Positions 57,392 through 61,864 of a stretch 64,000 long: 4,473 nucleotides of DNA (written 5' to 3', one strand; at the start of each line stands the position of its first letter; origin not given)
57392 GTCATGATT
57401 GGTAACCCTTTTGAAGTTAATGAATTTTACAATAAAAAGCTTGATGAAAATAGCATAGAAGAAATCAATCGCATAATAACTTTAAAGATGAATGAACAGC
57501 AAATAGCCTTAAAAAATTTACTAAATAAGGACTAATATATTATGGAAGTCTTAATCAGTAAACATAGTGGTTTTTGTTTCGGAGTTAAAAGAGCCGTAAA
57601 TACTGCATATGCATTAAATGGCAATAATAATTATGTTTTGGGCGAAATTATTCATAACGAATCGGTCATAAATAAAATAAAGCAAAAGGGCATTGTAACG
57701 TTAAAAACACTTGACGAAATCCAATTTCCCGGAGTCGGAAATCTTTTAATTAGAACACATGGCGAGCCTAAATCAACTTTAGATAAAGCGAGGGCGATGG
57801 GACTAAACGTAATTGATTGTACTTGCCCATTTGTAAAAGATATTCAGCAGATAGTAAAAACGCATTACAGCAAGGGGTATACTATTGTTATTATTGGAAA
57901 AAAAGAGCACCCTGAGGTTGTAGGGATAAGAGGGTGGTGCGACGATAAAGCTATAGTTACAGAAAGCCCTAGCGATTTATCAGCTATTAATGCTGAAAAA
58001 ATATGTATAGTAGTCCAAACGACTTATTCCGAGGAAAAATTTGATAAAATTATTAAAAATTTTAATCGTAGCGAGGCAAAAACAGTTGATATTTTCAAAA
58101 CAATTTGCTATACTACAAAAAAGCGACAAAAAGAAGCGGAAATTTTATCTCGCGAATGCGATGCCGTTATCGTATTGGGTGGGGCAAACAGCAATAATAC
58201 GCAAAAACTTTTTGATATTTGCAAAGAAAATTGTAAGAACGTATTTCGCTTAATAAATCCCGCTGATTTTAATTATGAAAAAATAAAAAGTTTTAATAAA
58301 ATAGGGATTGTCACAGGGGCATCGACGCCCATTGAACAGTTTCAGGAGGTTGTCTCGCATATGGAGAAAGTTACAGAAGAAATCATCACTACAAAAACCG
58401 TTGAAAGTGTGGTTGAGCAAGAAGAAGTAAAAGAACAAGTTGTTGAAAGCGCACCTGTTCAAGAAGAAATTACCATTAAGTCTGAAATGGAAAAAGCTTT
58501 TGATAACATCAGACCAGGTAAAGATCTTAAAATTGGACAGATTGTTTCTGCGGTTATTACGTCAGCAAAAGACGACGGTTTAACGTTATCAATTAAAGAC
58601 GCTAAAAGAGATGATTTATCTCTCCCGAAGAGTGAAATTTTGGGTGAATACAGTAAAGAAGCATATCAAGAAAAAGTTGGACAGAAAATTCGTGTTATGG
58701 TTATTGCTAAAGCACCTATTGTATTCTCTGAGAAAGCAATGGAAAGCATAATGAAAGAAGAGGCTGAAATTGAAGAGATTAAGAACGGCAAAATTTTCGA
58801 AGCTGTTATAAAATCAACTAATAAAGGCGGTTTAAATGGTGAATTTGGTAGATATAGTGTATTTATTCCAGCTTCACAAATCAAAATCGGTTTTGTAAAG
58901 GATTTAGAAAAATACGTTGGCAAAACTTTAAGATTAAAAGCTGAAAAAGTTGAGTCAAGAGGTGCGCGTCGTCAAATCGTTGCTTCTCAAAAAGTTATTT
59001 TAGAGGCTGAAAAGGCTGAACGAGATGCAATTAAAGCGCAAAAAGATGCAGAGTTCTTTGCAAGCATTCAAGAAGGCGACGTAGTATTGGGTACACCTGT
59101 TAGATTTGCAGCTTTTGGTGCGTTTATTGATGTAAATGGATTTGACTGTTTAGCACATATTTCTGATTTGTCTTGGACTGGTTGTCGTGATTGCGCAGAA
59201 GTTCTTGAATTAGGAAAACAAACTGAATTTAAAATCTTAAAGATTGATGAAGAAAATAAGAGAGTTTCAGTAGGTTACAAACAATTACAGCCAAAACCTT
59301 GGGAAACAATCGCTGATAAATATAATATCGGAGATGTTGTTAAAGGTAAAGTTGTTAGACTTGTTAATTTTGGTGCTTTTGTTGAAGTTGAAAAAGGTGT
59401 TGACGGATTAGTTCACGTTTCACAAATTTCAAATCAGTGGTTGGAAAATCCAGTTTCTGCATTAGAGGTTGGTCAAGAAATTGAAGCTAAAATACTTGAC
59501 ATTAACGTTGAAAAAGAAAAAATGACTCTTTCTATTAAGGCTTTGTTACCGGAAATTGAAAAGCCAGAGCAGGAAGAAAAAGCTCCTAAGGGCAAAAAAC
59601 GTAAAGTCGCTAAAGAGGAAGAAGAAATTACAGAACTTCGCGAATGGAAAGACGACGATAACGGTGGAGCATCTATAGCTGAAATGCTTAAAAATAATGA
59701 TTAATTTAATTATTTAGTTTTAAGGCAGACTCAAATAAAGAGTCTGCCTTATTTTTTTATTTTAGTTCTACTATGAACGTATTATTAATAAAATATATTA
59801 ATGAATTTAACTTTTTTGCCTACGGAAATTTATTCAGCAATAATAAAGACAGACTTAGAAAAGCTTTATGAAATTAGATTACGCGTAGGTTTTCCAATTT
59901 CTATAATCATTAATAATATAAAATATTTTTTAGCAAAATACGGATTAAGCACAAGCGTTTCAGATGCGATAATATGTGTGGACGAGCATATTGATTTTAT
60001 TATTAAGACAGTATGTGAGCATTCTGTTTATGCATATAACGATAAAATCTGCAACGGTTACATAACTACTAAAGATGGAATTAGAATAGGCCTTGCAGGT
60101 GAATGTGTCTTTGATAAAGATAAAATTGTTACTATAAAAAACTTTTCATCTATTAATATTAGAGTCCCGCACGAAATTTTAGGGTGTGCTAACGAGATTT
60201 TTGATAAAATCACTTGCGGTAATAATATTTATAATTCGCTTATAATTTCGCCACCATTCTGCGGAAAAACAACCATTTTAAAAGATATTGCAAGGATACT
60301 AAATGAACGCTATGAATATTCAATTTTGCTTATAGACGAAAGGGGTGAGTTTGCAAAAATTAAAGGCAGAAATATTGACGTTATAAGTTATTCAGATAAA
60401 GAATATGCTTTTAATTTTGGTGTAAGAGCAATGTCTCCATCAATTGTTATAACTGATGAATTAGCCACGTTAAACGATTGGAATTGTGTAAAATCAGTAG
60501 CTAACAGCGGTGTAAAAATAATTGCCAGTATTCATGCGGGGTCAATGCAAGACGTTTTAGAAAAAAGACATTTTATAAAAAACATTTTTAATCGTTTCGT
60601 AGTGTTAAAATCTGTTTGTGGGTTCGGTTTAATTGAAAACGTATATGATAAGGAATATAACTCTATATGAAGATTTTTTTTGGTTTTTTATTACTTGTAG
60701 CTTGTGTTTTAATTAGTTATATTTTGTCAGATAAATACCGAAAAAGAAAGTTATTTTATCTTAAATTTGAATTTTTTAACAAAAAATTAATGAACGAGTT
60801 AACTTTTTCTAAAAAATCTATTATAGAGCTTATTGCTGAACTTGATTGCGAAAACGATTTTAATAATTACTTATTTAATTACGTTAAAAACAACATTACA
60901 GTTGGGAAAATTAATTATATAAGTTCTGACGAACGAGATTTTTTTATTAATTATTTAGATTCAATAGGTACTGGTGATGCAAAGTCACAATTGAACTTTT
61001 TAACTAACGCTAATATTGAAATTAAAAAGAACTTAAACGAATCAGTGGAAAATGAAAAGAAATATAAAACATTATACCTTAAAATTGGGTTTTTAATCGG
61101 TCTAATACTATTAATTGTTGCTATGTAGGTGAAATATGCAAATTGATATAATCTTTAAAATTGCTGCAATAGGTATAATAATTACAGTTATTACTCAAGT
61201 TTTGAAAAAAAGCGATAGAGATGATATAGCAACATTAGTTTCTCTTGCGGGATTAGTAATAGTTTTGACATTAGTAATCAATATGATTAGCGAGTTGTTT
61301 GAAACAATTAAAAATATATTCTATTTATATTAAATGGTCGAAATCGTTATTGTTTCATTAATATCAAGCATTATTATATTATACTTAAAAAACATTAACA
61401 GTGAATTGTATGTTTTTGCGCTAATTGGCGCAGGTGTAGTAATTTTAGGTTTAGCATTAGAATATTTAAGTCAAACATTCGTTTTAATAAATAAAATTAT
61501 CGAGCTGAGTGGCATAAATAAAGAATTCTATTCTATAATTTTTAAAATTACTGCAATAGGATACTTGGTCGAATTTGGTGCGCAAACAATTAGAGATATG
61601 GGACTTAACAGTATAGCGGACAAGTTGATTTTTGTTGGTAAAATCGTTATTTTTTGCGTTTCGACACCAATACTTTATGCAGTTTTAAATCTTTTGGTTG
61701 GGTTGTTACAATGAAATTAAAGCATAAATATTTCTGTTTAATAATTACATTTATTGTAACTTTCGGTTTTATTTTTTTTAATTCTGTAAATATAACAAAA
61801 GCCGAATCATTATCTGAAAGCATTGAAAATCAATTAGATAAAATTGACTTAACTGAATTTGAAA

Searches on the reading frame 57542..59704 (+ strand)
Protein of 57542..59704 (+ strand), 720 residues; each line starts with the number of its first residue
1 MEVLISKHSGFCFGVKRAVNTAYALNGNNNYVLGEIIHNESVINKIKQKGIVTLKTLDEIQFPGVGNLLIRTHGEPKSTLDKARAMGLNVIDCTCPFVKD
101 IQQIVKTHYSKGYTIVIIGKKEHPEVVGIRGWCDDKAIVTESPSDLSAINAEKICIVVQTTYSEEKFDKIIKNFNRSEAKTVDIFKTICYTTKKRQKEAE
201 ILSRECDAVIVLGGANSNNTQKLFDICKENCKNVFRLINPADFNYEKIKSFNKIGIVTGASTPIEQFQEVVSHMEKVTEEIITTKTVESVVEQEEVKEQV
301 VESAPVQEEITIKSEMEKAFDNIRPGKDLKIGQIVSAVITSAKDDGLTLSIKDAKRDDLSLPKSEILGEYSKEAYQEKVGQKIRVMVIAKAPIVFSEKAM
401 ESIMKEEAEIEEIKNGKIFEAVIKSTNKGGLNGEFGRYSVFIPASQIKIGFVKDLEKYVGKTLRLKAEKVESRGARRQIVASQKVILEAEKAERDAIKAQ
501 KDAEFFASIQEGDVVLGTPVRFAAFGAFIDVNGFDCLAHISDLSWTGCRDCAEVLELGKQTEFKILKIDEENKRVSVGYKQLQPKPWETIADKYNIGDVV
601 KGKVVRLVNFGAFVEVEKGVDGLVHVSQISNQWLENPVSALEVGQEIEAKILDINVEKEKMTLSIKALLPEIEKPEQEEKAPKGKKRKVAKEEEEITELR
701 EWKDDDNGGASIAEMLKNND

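Call 11: search_protein_families(library=phrogs, proteins=[window:57542-59704:+], max_evalue=0.00001)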
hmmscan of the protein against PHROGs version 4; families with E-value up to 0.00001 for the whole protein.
window:57542-59704:+ (720 aa): 0 families

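Call 23: search_protein_families(library=pfam, proteins=[window:57542-59704:+], max_evalue=0.001)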
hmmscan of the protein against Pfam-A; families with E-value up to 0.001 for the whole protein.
window:57542-59704:+ (720 aa): 5 families
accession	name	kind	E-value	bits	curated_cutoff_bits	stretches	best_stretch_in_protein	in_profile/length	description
PF02401.23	LYTB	-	1.5e-84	283.9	24.5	1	3-275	1-267/267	LytB protein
PF00575.29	S1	-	5.8e-38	129.6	22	3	593-666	1-74/74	S1 RNA binding domain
PF23459.1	S1_RRP5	-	3.9e-08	34.2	27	1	597-664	4-71/72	RRP5 S1 domain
PF13509.12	S1_2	-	1.9e-05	25.1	21.8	0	331-370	1-38/61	S1 domain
PF21710.3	Spt6_S1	-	0.00021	22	27.5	0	594-666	14-87/91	Spt6, S1/OB domain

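Call 33: find_related_loci(query=window:57542-59704:+, collection=genome_contigs, flank=10000)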
Query window:57542-59704:+ (720 aa) in genome_contigs; peptide patterns used: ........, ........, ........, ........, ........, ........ (x = any residue, [..] = any of these).
156 stretches matched a pattern; 37 encode a relative of the query (tblastn E <= 1e-3); 37 distinct loci.
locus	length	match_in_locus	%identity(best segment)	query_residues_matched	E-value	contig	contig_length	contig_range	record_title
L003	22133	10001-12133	77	1-720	0e+0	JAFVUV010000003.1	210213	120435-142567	MAG: Clostridia bacterium isolate RGIG5415 Sheep_Colon-4__c18395, whole genome shotgun sequence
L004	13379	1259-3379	74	1-718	0e+0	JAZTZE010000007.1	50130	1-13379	MAG: Christensenellaceae bacterium isolate T1900045324_YK20190013.MAGScoT_cleanbin_000032 SGB_6417_k141_515304, whole ge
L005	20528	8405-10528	76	1-720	0e+0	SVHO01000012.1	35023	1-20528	MAG: Clostridiales bacterium isolate SIG386 NODE_6504_length_35023_cov_1.720169, whole genome shotgun sequence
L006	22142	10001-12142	73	1-720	0e+0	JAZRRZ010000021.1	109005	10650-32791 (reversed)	MAG: Christensenellaceae bacterium isolate T1900045349_YK20190039.MAGScoT_cleanbin_000022 SGB_6739_k141_862042, whole ge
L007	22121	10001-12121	70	1-720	0e+0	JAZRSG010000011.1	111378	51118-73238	MAG: Christensenellaceae bacterium isolate T1900045348_YK20190038.MAGScoT_cleanbin_000012 SGB_6727_k141_734425, whole ge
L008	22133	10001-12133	74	1-720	0e+0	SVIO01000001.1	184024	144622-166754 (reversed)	MAG: Clostridiales bacterium isolate SIG411 NODE_1279_length_184024_cov_4.626797, whole genome shotgun sequence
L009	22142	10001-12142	74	1-720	0e+0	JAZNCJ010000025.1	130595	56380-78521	MAG: Christensenellaceae bacterium isolate T1900044734_TS20190200.MAGScoT_cleanbin_000020 SGB_2018_k141_1874593, whole g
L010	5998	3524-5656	73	1-720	0e+0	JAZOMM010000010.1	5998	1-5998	MAG: Christensenellaceae bacterium isolate T1900045647_YK20190341.MAGScoT_cleanbin_000015 SGB_8177_k141_1862675, whole g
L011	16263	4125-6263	67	1-718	0e+0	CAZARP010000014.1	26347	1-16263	MAG TPA_asm: uncultured Christensenella sp. isolate SRP225648_co1_251 genome assembly, contig: NODE_4024_length_26347_co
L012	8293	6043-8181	74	1-720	0e+0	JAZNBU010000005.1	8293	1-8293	MAG: Christensenellaceae bacterium isolate T1900044740_TS20190206.MAGScoT_cleanbin_000040 SGB_2049_k141_1582686, whole g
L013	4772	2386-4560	66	1-720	0e+0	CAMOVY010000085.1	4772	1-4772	MAG: uncultured Clostridia bacterium isolate SRR873600_bin.136_metaWRAP_v1.3_MAG genome assembly, contig: NODE_47723_len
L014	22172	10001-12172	67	1-720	0e+0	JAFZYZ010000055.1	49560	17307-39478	MAG: Clostridia bacterium isolate RGIG8226 Water_buffalos_Rumen-5__c951671, whole genome shotgun sequence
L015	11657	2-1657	78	160-720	0e+0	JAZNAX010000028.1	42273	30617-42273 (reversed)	MAG: Christensenellaceae bacterium isolate T1900044744_TS20190210.MAGScoT_cleanbin_000015 SGB_2100_k141_904853, whole ge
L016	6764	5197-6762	75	1-526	0e+0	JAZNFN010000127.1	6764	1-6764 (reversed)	MAG: Christensenellaceae bacterium isolate T1900044714_TS20190180.MAGScoT_cleanbin_000026 SGB_1857_k141_1504752, whole g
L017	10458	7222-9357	81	1-720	0e+0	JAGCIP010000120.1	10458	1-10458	MAG: Clostridia bacterium isolate RGIG9825 Yak_Rectum-1__c564042, whole genome shotgun sequence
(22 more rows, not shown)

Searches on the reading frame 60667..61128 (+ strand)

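Call 69: search_protein_families(library=pfam, proteins=[window:60667-61128:+], max_evalue=0.01)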
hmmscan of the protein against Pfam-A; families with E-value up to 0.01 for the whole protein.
window:60667-61128:+ (153 aa): 1 family
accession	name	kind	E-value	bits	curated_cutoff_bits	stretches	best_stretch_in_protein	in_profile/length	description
PF09548.15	Spore_III_AB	-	8.4e-14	52.4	32.5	1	2-151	1-168/170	Stage III sporulation protein AB (spore_III_AB)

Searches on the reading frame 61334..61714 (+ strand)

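Call 69: search_protein_families(library=pfam, proteins=[window:61334-61714:+], max_evalue=0.01)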
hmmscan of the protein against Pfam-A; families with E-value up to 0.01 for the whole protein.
window:61334-61714:+ (126 aa): 1 family
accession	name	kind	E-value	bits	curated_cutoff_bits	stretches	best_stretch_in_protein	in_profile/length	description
PF06686.16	SpoIIIAC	-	1.2e-15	57.8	24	2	69-122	1-54/56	Stage III sporulation protein AC/AD protein family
